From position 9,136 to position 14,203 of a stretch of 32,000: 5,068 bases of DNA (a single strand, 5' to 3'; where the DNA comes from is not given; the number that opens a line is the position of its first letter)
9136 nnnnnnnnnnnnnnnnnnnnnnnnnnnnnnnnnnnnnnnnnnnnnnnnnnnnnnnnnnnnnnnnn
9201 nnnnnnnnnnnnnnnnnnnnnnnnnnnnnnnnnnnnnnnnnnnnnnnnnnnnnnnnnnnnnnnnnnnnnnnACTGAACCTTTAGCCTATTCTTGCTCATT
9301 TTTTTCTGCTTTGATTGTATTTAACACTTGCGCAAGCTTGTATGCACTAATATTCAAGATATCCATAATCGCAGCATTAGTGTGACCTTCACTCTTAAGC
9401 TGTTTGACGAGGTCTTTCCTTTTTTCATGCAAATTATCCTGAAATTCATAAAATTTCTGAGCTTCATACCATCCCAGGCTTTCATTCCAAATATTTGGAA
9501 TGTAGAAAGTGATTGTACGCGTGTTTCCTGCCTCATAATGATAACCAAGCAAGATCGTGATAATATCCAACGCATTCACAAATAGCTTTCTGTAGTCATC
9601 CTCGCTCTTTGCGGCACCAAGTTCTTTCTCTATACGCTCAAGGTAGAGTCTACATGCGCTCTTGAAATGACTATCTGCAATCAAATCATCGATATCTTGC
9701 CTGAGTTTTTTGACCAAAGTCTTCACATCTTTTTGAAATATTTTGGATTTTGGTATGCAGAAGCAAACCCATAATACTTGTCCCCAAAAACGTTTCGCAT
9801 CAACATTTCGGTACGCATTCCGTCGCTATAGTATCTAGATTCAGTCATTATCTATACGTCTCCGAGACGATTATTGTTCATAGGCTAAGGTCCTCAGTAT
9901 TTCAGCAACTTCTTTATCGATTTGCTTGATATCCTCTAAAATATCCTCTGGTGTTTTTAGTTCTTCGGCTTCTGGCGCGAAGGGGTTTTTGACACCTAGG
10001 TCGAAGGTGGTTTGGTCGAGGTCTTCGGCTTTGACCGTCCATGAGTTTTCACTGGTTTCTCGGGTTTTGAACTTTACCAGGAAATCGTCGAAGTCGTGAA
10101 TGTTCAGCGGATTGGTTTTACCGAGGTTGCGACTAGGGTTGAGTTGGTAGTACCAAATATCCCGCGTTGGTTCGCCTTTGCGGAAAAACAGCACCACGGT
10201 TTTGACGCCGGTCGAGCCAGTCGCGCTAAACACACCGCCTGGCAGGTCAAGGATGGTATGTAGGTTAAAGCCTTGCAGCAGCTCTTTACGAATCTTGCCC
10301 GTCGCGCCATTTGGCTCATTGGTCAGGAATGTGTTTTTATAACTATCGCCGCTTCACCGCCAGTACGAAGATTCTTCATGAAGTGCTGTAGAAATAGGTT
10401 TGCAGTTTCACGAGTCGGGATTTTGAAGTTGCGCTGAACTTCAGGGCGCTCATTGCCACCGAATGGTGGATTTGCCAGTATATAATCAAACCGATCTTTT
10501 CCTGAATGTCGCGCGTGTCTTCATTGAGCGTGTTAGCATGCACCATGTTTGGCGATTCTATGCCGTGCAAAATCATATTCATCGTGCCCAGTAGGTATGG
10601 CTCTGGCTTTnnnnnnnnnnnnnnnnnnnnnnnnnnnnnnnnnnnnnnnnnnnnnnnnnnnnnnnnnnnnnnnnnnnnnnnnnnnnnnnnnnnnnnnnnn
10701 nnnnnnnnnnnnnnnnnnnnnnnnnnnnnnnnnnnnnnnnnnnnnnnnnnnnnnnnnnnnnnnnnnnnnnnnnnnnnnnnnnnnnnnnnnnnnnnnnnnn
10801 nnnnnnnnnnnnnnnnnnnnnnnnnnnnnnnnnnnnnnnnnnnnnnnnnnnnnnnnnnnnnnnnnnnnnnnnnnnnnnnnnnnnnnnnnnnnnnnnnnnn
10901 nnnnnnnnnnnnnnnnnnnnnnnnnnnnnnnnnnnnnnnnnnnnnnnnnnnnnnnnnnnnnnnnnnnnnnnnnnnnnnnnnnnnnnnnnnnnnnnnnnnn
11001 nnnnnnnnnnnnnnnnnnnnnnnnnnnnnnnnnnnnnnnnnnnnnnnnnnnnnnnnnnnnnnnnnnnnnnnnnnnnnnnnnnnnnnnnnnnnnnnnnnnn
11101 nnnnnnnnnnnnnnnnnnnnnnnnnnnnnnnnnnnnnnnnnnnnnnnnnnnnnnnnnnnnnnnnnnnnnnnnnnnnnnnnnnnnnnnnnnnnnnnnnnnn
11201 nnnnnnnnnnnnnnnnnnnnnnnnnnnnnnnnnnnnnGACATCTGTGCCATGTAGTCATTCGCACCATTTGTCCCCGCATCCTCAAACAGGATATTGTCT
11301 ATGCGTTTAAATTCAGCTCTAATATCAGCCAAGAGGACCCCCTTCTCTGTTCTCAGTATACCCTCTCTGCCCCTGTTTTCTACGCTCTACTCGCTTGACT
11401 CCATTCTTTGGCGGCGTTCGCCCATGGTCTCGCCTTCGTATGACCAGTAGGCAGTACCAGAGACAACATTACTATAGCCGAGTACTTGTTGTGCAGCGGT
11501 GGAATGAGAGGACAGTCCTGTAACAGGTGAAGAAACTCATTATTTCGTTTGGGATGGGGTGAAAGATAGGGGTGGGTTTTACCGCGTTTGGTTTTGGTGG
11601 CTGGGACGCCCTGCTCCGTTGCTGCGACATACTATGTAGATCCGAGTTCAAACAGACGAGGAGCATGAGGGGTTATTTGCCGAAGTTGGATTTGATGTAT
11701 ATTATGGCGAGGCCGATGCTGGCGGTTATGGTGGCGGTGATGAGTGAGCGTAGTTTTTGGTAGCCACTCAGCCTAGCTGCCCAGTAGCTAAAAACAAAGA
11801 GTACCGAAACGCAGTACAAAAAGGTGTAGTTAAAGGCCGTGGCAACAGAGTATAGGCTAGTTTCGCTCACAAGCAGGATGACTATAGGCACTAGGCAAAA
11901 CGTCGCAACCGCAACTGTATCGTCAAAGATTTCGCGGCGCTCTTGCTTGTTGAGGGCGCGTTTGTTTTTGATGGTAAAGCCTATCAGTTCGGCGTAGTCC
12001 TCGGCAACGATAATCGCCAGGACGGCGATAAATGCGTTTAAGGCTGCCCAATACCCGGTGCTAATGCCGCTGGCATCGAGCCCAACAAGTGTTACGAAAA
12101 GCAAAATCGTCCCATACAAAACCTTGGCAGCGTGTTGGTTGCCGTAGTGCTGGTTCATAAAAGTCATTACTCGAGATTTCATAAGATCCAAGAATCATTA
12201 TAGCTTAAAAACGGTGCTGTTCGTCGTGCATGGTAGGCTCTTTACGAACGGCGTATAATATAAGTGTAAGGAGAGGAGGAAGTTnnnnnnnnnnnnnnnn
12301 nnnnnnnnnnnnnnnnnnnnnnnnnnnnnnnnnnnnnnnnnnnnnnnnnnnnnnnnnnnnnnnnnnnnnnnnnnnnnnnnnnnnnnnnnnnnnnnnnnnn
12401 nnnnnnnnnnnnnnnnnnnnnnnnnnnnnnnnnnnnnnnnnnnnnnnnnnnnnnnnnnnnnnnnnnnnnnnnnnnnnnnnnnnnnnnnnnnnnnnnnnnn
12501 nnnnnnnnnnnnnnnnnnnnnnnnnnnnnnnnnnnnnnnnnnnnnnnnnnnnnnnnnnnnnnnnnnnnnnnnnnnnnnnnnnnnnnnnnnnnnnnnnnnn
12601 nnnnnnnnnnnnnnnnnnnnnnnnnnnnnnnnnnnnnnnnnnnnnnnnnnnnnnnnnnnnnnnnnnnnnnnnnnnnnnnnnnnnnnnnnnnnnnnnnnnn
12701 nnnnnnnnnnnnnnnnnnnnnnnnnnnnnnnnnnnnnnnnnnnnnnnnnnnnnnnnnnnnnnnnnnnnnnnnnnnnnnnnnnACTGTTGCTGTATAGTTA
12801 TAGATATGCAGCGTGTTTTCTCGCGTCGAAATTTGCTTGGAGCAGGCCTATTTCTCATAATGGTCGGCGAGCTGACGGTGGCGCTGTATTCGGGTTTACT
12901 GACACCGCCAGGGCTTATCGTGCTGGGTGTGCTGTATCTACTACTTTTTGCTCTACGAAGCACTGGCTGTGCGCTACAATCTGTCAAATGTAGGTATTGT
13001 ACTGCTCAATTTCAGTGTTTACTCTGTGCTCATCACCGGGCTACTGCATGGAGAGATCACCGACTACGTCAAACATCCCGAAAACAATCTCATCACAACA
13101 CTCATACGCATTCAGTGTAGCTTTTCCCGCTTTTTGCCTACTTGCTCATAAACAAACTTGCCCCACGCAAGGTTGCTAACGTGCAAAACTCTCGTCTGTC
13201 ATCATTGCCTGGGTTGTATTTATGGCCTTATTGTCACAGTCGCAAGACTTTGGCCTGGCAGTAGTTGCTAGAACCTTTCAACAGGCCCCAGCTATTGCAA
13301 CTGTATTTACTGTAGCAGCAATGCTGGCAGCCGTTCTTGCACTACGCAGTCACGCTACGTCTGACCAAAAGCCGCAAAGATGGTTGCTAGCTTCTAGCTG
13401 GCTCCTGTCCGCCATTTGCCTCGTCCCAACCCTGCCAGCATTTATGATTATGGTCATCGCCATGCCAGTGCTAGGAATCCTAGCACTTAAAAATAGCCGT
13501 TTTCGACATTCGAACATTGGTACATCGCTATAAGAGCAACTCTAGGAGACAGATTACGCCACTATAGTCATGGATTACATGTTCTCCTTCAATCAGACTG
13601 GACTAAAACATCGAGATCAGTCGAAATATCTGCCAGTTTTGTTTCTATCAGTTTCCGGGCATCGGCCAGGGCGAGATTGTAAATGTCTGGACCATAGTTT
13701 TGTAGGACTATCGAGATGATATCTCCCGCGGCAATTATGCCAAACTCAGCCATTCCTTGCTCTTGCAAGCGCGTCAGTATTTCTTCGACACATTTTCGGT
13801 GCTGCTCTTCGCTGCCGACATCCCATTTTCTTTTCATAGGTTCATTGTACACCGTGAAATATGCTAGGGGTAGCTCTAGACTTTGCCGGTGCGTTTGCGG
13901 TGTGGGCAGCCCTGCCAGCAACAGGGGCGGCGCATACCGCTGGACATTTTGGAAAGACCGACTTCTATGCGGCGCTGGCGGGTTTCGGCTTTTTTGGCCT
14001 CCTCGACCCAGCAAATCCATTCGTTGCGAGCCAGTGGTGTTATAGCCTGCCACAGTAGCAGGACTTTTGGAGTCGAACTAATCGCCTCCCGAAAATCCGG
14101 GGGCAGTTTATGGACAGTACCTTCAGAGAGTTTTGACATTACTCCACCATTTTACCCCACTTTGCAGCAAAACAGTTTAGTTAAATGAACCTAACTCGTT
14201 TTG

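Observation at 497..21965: Same-orientation repeat family that cuts the island into five modules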

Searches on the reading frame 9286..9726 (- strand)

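Call 30: search_protein_families(library=pfam, proteins=[window:9286-9726:-], max_evalue=0.1)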
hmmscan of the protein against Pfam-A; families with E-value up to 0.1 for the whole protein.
window:9286-9726:- (146 aa): 1 family
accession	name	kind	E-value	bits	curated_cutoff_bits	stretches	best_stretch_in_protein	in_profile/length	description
PF24100.1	DUF7381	-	0.042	14.7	27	0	90-113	17-40/121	Domain of unknown function (DUF7381)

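Call 85: search_protein_families(library=padloc, proteins=[window:9286-9726:-], max_evalue=0.001)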
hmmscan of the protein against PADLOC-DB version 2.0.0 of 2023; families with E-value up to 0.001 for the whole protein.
window:9286-9726:- (146 aa): 0 families

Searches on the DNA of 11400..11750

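Call 38: search_rna_families(source=window, start=11400, end=11750, threshold=evalue, max_evalue=10)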
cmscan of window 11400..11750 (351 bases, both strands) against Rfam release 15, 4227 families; matches with E-value up to 10: 0.
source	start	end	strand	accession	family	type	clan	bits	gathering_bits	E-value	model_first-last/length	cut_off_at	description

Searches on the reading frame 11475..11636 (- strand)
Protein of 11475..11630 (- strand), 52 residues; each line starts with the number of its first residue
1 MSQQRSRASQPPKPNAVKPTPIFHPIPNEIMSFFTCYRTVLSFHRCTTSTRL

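Call 30: search_protein_families(library=pfam, proteins=[window:11475-11630:-], max_evalue=0.1)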
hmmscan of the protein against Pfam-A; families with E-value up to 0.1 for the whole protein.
seq(52 aa): 0 families

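Call 32: find_homologous_proteins(query=A2, max_evalue=10)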
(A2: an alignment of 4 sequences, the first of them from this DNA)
Query A2 (4 sequences): 87 candidates shared short words with the query, none scored E <= 10.
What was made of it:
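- There are no homologues among 5.8 billion clustered proteins (call 32).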

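Call 76: search_protein_representatives(alignment_id=A5)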
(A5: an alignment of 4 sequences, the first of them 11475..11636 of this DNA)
Query: 4 sequences, 44 profile positions. Proteins with E-value up to 0.001 (for the whole library): 5; up to 1e-10: 0; up to 1e-30: 0. The best 5 are listed.
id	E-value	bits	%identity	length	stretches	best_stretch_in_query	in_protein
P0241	2.2e-08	49.7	-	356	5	19-31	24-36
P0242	2.0e-07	46.7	-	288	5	11-37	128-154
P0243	3.0e-04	36.5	-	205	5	9-23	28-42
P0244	4.6e-04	35.9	-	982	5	23-37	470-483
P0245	7.2e-04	35.3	-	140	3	2-23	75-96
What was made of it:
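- Checked: The ORFs that overlap the repeat have no homologues (calls 30, 32, 76).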

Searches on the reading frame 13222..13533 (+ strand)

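Call 23: search_protein_families(library=pfam, proteins=[window:13222-13533:+], max_evalue=0.01)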
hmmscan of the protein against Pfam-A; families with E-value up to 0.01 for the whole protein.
window:13222-13533:+ (103 aa): 1 family
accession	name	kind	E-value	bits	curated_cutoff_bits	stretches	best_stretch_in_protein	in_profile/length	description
PF24661.1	DUF7649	-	0.0081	16.7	27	0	28-83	26-80/85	Domain of unknown function (DUF7649)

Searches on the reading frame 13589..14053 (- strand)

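Call 23: search_protein_families(library=pfam, proteins=[window:13589-14053:-], max_evalue=0.01)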
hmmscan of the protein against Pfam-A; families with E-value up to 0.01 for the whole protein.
window:13589-14053:- (154 aa): 1 family
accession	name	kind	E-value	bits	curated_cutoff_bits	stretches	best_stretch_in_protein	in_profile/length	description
PF09932.14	DUF2164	-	5.1e-10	39.7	27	1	82-148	5-71/74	Uncharacterized conserved protein (DUF2164)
